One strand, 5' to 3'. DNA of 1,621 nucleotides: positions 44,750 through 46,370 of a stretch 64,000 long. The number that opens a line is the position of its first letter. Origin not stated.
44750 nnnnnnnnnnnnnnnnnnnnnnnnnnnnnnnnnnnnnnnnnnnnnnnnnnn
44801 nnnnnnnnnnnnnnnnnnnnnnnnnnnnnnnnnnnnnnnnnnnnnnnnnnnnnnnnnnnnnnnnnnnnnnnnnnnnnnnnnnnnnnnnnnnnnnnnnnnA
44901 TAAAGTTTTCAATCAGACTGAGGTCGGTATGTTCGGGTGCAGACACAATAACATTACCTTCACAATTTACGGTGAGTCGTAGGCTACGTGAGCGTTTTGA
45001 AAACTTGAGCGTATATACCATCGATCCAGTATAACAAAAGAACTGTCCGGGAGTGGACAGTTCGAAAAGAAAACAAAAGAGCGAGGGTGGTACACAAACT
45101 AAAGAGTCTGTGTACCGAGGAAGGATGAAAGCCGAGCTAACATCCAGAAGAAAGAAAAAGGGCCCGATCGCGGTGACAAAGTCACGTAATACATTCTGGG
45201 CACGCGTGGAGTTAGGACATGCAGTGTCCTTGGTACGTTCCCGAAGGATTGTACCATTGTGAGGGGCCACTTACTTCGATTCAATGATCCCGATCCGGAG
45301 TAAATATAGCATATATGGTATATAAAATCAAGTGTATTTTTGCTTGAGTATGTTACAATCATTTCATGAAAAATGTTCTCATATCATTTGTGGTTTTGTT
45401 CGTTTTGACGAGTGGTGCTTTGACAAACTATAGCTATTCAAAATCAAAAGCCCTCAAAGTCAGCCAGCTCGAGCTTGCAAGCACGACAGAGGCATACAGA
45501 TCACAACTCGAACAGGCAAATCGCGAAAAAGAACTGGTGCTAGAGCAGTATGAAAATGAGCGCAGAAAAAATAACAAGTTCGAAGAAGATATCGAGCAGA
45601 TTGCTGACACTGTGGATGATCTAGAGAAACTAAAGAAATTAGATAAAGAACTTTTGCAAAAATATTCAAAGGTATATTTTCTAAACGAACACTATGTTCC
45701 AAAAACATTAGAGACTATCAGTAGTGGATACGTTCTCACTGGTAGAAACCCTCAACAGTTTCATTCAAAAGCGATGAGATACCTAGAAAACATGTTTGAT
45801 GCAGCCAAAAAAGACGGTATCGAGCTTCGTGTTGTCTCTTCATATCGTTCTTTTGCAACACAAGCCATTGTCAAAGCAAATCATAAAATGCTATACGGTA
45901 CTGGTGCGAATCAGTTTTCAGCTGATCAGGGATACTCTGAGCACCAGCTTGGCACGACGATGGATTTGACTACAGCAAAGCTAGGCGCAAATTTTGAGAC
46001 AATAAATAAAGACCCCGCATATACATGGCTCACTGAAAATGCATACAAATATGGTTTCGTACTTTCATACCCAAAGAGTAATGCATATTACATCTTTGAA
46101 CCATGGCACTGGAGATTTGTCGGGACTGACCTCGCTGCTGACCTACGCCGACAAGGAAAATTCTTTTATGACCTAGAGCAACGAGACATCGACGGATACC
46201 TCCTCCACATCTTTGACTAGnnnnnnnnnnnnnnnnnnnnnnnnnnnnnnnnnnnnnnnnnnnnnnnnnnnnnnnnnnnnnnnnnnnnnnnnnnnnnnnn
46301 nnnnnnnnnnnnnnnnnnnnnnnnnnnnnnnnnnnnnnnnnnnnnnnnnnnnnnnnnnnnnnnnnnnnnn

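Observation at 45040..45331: Candidate ~255-nt structured GC-rich RNA with its own promoter and terminator upstream of the DUF45/PurH-half genes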

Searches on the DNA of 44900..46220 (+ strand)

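Call 4: search_rna_families(source=window, start=44900, end=45450, threshold=evalue, max_evalue=10, show_alignments=3)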
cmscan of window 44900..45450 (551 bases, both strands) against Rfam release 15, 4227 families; matches with E-value up to 10: 3.
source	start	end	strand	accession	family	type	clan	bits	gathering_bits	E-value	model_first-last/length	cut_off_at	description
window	45336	45440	+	RF00451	MIR395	Gene; miRNA;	-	20.6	56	0.1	1-104/104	no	mir-395 microRNA precursor family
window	45192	45262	+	RF01077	TLS-PK2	Cis-reg;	-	14.5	42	6.9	1-66/66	no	Pseudoknot of tRNA-like structure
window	45142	45165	+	RF01100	PK-BYV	Cis-reg;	-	13.1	50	6.4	1-40/40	no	3'-terminal pseudoknot in BYV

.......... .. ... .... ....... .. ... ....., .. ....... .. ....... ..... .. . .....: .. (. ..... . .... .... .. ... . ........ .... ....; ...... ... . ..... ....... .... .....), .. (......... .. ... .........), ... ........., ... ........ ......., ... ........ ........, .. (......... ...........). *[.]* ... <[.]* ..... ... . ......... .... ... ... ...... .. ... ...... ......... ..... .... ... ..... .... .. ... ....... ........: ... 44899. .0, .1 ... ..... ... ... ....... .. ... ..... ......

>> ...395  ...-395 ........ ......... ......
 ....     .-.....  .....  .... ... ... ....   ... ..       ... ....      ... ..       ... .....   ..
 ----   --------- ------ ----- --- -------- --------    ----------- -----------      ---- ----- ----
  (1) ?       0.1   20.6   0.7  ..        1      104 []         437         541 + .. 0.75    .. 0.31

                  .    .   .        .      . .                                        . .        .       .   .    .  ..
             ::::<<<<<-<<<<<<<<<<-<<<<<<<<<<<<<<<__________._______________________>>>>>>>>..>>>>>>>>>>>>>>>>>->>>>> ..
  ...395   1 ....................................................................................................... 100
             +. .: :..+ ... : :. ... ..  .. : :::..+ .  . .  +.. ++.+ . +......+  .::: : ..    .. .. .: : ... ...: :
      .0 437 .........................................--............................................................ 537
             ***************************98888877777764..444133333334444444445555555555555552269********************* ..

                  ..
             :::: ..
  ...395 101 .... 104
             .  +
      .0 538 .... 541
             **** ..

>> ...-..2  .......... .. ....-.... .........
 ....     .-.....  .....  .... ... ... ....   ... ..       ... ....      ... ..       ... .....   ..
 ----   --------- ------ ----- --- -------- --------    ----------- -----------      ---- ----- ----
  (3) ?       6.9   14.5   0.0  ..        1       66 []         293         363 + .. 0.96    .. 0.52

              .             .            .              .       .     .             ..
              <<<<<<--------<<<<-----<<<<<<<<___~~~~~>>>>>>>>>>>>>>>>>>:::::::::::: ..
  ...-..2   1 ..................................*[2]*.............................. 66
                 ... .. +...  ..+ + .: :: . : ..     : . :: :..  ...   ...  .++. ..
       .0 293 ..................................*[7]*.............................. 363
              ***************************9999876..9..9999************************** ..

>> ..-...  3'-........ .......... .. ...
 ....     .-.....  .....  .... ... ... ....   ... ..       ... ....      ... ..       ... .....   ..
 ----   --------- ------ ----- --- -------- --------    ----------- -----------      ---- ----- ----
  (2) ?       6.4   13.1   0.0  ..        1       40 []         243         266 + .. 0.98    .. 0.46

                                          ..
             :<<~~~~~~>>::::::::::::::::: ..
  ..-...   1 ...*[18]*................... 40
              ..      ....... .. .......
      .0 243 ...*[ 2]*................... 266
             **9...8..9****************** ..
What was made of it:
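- Closest known: ZTP. Different: There is no hit to the covariance model even at E<=10 (call 4).
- No riboswitch model matches, including ZTP (call 4).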

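Call 54: search_rna_families(sources=[L185, L191, L200, L202, L015], threshold=evalue, max_evalue=1)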
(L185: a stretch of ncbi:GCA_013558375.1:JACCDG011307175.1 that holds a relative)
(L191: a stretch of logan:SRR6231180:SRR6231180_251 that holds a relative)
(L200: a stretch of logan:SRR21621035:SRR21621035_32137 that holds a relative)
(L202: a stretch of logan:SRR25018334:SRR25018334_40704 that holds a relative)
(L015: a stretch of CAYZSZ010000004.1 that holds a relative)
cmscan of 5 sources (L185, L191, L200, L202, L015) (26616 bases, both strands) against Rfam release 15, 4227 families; matches with E-value up to 1: 0.
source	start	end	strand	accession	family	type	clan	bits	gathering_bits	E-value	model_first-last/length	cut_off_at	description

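Call 63: build_rna_model(alignment_id=A7, structure=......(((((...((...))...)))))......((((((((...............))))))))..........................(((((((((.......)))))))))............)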
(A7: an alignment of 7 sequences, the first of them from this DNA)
Model R1 built from alignment A7 (7 sequences, 129 columns); structure: as given.
model positions 120; base pairs 24; branch points 2; effective number of sequences 1.42; information 0.59 bits per position. Calibrated on 0.2 Mb of random sequence (short: E-values are rough).
structure used (alignment columns):
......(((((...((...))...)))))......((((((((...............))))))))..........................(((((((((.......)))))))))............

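Call 64: search_with_rna_model(model_id=R1, sources=[window, L003, L004, L005, L006, L007, L008, L009, L010, L011, L012, L013, L014, L015, L016, L017, L018, L019, L020, L021, L022, L023, L024, L025, L026, L027, L028, L035, L037, L039, L182, L183, L184, L185, L186, L187, L188, L189, L190, L191, L192, L200, L201, L202, L203, L204, L205, L206, L001], max_evalue=10)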
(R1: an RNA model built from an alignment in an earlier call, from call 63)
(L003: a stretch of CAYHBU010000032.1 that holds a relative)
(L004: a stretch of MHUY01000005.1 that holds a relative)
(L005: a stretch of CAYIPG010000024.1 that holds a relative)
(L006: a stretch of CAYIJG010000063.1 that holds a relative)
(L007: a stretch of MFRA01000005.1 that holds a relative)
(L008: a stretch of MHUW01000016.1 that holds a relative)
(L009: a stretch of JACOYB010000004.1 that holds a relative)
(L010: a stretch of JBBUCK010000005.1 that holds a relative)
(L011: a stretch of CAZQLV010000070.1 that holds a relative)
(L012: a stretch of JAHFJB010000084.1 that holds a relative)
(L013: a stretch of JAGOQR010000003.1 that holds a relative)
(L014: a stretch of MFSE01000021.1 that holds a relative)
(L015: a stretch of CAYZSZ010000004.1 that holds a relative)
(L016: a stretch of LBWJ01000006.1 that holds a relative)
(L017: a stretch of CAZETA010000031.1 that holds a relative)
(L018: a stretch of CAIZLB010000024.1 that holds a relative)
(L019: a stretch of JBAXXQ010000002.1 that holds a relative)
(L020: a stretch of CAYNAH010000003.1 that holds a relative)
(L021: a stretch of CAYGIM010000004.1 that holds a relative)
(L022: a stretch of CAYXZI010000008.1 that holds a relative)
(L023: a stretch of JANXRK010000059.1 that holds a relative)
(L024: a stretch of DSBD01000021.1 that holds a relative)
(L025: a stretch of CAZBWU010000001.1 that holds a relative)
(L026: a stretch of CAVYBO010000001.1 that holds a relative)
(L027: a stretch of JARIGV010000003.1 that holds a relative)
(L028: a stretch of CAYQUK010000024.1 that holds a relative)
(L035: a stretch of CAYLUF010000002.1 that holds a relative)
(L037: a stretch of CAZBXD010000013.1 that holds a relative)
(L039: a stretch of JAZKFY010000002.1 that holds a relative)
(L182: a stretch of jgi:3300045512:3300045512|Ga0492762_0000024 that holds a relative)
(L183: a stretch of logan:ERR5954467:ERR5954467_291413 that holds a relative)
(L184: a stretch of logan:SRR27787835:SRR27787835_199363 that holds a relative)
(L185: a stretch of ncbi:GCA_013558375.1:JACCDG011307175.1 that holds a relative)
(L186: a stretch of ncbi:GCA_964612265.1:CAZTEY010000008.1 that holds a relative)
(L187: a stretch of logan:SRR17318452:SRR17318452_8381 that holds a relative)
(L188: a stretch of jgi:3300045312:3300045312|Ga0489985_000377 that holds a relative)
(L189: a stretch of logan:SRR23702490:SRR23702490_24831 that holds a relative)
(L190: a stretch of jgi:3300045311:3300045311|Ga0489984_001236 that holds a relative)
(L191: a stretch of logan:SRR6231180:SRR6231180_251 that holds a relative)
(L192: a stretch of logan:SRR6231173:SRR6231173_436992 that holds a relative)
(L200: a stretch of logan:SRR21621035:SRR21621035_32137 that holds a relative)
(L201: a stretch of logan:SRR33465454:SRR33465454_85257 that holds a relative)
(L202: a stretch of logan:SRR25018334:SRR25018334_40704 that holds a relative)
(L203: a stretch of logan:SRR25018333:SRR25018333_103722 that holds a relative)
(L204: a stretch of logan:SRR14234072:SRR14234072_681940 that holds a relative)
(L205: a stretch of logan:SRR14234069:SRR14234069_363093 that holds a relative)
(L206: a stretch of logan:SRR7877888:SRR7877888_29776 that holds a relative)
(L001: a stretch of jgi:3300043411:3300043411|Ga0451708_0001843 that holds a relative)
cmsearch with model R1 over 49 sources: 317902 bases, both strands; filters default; matches with E-value up to 10: 11.
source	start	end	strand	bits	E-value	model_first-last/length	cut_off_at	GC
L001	2872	2991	+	139.8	2.9e-24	1-120/120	no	0.45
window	45031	45150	-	138.6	5e-24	1-120/120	no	0.45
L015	2894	3014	+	133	5.8e-23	1-120/120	no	0.45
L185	2809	2928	-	131.7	1e-22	1-120/120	no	0.47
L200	233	355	-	115.4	1.2e-19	1-120/120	no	0.43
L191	2682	2797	-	106.7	5.6e-18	1-120/120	no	0.47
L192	1580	1695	-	106.7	5.6e-18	1-120/120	no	0.47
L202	2203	2317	-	100.2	9.6e-17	1-120/120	no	0.48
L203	830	944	-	100.2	9.6e-17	1-120/120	no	0.48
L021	3270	3346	-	13.4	2.9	1-120/120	no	0.4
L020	825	911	+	12.1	5.2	1-120/120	no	0.28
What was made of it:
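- Tried and rejected: Covariance model R1 of the 3' half, run over 49 sources (318 kb), found no further members and no relocated copy in RNA-less relatives (call 64).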

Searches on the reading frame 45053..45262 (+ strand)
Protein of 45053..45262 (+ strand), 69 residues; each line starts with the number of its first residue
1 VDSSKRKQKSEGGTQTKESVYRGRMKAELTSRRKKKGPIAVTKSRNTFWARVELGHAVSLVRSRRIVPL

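Call 9: search_protein_families(library=pfam, proteins=[window:45053-45262:+], max_evalue=1)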
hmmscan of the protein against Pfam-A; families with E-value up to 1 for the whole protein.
window:45053-45262:+ (69 aa): 0 families

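Call 11: find_homologous_proteins(query=window:45053-45262:+, max_evalue=10)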
Query window:45053-45262:+: no candidate shares three 5-residue words with the query. No homologue found.
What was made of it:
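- The plus-strand ORF has no Pfam hit and no homologue (calls 9, 11). It has no Pfam hit and no homologue among 5.8 billion clustered proteins (calls 9, 11).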
